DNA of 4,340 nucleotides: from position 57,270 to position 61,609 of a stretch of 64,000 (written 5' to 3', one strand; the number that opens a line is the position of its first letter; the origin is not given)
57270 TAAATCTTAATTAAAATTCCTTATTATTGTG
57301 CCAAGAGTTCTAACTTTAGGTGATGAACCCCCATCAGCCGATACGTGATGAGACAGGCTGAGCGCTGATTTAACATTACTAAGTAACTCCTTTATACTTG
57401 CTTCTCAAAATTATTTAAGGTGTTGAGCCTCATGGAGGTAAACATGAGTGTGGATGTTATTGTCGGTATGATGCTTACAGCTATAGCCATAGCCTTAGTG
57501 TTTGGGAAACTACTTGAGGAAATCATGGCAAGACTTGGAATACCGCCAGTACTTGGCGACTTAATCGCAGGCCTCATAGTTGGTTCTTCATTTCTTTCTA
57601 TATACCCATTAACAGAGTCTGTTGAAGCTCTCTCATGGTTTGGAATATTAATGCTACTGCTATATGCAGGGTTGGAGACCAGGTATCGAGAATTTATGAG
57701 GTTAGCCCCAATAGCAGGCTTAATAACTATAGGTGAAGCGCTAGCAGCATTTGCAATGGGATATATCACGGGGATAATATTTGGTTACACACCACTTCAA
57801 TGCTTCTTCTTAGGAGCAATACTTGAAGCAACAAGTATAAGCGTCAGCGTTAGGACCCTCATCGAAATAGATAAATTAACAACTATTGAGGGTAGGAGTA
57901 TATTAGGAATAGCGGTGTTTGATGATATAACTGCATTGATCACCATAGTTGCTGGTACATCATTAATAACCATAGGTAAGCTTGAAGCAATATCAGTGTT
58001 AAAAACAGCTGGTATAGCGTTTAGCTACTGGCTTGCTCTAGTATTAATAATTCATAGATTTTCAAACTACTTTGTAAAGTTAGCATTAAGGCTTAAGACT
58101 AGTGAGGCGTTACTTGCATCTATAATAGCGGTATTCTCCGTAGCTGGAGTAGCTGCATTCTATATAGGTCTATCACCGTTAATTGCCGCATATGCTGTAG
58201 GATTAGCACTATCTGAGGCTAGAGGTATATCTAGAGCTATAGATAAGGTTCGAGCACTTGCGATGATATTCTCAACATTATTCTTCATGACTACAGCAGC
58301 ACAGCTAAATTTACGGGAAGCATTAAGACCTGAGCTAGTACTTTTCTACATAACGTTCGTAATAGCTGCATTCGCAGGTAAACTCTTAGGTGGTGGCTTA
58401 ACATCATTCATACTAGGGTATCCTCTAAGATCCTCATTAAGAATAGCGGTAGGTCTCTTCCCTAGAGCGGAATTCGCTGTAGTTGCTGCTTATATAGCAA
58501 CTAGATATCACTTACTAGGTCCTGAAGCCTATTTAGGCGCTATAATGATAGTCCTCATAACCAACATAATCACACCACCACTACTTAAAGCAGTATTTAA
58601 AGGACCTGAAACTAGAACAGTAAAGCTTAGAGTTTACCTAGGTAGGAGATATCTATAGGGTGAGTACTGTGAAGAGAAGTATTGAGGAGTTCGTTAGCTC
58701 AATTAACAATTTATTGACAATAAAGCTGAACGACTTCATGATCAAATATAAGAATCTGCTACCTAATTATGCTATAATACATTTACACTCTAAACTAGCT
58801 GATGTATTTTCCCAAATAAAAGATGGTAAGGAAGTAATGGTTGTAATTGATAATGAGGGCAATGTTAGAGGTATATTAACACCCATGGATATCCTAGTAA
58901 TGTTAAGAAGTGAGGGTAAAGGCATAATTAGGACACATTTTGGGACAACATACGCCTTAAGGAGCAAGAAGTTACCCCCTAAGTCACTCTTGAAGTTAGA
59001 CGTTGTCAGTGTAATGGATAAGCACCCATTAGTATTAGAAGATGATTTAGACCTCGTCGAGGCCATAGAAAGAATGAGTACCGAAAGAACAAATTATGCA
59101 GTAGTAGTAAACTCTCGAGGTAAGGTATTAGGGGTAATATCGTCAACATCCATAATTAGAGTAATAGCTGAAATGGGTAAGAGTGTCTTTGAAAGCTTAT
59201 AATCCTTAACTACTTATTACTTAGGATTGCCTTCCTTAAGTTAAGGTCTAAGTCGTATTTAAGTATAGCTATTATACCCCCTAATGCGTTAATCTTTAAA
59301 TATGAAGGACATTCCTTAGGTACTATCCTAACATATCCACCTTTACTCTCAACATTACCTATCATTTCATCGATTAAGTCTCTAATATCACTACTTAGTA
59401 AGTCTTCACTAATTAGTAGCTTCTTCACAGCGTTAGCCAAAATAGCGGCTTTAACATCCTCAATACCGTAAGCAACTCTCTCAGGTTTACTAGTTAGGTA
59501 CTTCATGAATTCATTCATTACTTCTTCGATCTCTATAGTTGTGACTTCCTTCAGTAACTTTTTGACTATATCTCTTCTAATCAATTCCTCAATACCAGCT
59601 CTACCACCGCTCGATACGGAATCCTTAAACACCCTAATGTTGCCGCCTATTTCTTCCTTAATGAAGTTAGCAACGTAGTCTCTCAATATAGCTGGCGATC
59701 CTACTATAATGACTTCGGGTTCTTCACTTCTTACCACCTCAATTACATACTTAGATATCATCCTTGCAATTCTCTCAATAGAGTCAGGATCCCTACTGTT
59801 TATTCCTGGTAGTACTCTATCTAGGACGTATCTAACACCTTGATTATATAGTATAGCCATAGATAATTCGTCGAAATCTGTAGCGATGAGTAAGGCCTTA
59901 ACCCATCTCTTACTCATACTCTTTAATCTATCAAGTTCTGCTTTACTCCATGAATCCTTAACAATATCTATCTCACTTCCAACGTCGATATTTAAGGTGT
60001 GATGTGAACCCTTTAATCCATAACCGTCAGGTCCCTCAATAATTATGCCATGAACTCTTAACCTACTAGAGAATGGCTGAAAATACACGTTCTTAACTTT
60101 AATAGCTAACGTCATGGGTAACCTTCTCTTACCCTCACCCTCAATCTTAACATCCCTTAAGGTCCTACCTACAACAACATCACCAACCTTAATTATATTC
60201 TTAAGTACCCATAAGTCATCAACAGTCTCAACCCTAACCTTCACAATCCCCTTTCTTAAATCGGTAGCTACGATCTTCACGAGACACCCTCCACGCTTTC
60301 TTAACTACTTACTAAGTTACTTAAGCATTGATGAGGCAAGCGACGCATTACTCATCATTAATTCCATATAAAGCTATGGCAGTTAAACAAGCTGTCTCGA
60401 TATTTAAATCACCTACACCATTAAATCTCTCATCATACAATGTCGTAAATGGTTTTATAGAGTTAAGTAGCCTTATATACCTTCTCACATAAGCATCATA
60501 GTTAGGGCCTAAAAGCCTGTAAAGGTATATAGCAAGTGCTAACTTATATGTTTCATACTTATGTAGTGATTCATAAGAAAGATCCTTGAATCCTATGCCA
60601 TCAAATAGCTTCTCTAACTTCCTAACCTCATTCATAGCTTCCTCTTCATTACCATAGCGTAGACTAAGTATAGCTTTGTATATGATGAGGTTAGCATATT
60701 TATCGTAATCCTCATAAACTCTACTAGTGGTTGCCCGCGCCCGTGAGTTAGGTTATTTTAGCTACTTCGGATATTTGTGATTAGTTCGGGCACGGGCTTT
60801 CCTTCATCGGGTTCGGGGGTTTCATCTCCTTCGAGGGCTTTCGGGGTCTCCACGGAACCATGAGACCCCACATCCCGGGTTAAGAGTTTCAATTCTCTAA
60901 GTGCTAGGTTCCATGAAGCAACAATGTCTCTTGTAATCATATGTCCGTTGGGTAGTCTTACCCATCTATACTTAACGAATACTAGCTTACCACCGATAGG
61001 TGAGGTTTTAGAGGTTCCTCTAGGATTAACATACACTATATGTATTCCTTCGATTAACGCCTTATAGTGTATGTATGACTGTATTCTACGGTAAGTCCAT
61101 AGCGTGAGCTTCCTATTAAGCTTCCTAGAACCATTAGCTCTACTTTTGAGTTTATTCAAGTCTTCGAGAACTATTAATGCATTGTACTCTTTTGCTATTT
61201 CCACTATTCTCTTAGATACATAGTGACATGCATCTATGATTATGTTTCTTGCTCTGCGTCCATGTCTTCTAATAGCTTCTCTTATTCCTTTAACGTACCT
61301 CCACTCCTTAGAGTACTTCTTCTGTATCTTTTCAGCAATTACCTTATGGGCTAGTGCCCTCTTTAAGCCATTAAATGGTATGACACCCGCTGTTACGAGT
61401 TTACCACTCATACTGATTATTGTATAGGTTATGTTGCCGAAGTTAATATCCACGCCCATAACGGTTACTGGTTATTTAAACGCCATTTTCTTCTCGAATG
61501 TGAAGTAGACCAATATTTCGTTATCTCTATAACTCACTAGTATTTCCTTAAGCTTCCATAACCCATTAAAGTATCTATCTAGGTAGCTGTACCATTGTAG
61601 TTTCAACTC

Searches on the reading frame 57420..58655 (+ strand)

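Call 66: search_protein_families(library=pfam, proteins=[window:57420-58655:+], max_evalue=0.001)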
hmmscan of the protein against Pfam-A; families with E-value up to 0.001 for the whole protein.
window:57420-58655:+ (412 aa): 1 family
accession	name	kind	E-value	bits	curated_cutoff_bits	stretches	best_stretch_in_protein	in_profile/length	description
PF00999.27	Na_H_Exchanger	-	3.7e-48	164.7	26.2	1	26-393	4-373/375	Sodium/hydrogen exchanger, transmembrane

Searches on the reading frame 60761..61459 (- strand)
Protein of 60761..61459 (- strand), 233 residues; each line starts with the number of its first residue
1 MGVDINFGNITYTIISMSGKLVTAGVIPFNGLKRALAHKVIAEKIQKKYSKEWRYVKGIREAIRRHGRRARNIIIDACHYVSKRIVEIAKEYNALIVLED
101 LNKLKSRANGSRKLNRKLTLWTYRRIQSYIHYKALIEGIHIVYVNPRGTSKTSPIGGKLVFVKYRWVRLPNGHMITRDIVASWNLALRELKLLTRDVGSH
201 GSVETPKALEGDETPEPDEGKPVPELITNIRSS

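Call 89: search_protein_families(library=pfam, proteins=[window:60761-61459:-], max_evalue=0.01)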
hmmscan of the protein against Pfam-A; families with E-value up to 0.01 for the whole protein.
window:60761-61459:- (233 aa): 3 families
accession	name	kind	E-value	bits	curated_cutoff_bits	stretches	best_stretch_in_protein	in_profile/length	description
PF07282.18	Cas12f1-like_TNB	-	2.9e-11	43.8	26.3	1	123-185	1-60/60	Cas12f1-like, TNB domain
PF22126.3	C2c1_RuvC-like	-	0.00063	20.1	27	1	69-142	8-84/179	C2c1 CRISPR-Cas endonuclease, RuvC-like domain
PF18516.7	RuvC_1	-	0.0042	16.9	26.2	1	2-103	25-116/244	RuvC nuclease domain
